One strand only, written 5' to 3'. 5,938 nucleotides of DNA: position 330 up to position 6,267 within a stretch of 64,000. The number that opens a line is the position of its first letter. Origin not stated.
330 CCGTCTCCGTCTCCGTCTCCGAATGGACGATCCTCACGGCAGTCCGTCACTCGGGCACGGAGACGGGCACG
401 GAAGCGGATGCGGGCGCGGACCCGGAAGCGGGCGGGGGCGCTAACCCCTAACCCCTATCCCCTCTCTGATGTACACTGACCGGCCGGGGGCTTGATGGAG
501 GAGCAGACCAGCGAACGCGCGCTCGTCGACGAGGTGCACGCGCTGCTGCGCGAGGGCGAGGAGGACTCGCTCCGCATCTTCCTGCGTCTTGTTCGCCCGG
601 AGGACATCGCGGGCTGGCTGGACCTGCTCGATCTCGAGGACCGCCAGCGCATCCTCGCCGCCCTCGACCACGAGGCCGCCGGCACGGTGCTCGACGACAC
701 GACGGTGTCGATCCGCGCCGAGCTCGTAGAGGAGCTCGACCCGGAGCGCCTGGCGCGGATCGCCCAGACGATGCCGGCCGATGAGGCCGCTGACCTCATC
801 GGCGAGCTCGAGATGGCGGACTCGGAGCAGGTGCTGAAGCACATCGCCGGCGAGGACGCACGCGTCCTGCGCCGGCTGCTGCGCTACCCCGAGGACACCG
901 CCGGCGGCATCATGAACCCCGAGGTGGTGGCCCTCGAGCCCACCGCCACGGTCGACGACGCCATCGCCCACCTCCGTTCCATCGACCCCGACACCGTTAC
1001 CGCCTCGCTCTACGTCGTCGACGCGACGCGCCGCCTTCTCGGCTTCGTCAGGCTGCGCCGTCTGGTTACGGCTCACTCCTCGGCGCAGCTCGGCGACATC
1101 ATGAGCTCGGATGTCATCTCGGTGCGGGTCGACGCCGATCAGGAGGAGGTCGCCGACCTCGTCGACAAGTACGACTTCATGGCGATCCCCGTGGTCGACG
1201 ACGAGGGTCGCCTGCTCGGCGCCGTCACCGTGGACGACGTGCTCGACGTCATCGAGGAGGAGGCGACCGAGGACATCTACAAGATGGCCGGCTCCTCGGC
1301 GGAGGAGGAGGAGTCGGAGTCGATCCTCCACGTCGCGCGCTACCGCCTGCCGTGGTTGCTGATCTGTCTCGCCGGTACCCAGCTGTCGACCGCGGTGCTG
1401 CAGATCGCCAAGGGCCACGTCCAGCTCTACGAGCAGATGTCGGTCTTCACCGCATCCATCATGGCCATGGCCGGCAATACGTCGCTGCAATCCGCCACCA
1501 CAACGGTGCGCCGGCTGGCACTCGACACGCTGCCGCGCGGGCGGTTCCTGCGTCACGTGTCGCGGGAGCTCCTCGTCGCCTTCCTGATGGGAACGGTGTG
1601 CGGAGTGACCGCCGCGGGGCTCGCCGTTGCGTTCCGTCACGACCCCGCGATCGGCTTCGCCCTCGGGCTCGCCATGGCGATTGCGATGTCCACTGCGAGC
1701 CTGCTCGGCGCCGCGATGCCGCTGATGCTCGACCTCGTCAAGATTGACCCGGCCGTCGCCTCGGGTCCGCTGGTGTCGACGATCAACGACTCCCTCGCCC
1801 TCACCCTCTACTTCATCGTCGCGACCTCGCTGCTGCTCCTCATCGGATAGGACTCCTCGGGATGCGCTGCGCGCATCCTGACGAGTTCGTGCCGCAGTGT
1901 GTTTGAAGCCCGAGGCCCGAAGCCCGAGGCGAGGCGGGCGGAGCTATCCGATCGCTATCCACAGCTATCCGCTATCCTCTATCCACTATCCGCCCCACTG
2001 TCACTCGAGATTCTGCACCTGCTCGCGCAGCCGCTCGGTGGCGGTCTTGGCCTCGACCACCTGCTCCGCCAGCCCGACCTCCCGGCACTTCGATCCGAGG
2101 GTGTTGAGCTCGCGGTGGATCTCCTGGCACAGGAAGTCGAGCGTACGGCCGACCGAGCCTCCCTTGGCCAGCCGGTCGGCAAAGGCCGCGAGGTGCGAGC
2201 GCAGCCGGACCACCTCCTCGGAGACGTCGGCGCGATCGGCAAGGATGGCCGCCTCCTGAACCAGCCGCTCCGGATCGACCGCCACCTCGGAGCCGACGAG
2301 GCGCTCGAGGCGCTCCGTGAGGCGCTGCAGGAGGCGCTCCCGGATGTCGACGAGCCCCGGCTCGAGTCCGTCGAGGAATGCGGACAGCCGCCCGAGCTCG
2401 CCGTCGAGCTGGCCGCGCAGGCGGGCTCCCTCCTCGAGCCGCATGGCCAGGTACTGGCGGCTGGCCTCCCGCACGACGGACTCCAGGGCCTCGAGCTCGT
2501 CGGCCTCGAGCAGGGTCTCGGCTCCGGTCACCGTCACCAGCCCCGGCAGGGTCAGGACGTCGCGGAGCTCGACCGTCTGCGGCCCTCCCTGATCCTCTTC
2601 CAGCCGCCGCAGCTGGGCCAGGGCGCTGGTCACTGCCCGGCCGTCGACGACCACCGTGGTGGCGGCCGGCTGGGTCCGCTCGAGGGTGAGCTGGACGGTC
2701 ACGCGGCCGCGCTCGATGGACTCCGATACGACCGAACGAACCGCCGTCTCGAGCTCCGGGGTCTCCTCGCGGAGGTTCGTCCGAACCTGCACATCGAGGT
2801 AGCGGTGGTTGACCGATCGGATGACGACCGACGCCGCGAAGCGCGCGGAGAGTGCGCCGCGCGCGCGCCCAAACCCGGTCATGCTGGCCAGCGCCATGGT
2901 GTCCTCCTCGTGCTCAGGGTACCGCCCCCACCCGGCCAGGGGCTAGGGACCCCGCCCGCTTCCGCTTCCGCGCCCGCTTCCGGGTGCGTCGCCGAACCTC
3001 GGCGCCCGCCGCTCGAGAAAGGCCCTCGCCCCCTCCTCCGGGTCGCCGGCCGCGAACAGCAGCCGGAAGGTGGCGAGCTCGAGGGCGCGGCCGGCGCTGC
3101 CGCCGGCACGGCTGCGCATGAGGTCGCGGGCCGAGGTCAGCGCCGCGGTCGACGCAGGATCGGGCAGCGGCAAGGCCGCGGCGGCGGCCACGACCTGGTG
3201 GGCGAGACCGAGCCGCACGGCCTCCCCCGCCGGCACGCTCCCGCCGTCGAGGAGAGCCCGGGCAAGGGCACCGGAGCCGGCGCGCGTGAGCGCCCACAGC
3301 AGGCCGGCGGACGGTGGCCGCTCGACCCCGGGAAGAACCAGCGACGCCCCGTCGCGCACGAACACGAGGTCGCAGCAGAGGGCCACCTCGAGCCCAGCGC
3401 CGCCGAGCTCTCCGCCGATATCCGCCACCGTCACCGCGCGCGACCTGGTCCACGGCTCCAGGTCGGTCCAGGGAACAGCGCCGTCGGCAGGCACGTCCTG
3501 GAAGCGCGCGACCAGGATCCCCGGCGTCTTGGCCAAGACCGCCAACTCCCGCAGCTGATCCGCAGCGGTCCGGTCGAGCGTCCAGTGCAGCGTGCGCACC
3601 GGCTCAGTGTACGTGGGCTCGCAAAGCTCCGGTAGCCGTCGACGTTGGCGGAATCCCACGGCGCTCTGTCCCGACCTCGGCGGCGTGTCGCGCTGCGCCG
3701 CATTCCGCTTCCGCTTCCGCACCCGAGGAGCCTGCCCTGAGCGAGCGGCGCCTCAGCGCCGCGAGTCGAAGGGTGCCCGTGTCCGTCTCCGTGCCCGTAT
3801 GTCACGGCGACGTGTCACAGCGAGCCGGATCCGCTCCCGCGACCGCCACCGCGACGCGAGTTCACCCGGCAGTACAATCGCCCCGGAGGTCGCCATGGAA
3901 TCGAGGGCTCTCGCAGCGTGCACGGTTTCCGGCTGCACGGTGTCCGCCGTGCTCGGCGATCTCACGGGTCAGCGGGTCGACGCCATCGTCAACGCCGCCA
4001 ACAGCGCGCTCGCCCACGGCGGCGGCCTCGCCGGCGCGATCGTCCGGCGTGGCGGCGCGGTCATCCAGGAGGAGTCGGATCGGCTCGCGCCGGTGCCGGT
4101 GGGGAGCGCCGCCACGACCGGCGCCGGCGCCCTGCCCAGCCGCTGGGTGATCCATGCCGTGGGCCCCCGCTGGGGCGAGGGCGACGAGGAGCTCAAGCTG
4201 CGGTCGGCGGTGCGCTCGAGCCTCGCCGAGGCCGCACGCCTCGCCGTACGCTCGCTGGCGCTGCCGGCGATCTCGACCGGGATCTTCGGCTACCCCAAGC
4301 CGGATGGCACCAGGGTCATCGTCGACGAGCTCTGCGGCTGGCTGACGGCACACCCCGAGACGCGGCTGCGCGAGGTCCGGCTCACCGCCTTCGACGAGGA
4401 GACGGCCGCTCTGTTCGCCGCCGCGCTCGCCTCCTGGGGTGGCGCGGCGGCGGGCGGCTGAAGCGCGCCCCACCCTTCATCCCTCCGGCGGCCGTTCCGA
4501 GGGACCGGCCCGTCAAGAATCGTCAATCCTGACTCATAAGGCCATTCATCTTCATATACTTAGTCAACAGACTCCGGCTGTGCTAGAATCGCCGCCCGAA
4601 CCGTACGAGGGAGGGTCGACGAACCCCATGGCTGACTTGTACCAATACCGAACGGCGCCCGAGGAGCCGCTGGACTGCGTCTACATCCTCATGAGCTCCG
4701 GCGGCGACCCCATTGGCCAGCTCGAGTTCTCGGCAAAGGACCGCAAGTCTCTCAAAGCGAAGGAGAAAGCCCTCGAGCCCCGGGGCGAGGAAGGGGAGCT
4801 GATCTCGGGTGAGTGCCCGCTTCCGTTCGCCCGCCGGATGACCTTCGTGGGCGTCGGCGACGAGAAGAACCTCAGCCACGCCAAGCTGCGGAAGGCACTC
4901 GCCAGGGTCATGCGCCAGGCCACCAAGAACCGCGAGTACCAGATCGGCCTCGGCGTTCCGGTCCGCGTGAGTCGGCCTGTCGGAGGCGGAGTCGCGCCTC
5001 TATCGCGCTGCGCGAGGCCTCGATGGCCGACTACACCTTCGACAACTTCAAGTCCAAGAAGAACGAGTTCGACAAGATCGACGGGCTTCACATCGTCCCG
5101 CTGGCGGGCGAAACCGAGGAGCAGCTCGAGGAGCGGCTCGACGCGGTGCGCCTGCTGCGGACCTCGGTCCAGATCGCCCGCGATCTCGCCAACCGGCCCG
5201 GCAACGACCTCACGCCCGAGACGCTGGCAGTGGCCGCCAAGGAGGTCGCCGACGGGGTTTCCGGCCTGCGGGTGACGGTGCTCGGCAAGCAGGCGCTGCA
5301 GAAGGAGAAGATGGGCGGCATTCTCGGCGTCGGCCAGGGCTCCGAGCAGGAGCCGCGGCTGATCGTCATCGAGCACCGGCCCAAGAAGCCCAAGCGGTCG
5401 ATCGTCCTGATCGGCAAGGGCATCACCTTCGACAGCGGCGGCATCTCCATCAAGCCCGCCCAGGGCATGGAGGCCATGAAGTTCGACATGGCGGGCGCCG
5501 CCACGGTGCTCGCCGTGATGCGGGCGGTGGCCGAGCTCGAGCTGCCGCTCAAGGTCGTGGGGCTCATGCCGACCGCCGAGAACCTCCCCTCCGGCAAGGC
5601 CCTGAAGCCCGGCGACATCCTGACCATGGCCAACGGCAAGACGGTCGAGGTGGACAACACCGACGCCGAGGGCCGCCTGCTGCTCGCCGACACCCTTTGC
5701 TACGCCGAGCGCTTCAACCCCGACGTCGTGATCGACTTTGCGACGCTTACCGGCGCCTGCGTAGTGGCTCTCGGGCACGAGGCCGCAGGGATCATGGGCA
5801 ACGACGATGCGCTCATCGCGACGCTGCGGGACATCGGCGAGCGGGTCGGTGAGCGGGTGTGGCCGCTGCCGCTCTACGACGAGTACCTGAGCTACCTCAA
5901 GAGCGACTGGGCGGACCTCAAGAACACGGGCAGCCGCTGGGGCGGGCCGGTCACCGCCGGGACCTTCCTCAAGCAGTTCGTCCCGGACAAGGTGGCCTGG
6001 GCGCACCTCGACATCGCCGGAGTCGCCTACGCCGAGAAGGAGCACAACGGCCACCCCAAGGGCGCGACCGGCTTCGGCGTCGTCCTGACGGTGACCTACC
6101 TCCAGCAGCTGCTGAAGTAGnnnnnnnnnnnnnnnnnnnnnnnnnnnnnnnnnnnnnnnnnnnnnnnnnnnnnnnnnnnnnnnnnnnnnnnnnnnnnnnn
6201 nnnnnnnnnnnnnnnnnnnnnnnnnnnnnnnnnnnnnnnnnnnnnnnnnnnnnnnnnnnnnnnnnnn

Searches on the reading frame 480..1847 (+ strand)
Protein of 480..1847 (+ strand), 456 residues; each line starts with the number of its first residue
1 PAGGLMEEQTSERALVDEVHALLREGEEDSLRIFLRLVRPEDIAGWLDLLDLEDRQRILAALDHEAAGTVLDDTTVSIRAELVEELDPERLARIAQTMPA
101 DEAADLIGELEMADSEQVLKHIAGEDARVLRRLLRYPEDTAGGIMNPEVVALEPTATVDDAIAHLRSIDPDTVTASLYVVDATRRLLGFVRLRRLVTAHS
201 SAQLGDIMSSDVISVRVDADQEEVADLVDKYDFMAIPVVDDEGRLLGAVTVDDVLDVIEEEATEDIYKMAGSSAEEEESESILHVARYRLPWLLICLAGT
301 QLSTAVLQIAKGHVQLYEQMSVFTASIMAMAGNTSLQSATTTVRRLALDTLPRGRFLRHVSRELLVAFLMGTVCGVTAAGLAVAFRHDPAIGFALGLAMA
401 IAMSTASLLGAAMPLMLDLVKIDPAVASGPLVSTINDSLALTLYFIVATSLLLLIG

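Call 44: search_protein_families(library=pfam, proteins=[window:480-1847:+], max_evalue=0.00001)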
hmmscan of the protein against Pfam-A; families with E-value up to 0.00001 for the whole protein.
window:480-1847:+ (456 aa): 3 families
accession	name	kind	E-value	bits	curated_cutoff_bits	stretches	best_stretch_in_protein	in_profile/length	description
PF01769.21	MgtE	-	2.1e-27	96.3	27.6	1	327-447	4-125/125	Divalent cation transporter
PF03448.22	MgtE_N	-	3.8e-20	72.8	25.9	1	39-139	2-102/102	MgtE intracellular N domain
PF00571.33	CBS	-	3.8e-19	69.2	24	1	205-259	2-56/57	CBS domain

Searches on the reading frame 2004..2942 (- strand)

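Call 44: search_protein_families(library=pfam, proteins=[window:2004-2942:-], max_evalue=0.00001)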
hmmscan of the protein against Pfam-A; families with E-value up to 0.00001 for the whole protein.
window:2004-2942:- (313 aa): 2 families
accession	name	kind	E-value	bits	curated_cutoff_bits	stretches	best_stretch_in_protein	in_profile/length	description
PF08340.16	YicC-like_C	-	7.6e-39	133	27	1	200-313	8-120/120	Endoribonuclease YicC-like, C-terminal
PF03755.18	YicC-like_N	-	1.3e-33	117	25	1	19-176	2-155/156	Endoribonuclease YicC-like, N-terminal region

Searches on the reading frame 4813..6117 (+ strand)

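Call 44: search_protein_families(library=pfam, proteins=[window:4813-6117:+], max_evalue=0.00001)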
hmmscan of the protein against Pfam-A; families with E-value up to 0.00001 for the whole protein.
window:4813-6117:+ (435 aa): 1 family
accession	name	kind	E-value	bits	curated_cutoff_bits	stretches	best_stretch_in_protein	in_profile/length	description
PF00883.26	Peptidase_M17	-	2.1e-125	418.6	25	1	121-425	2-308/310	Cytosol aminopeptidase family, catalytic domain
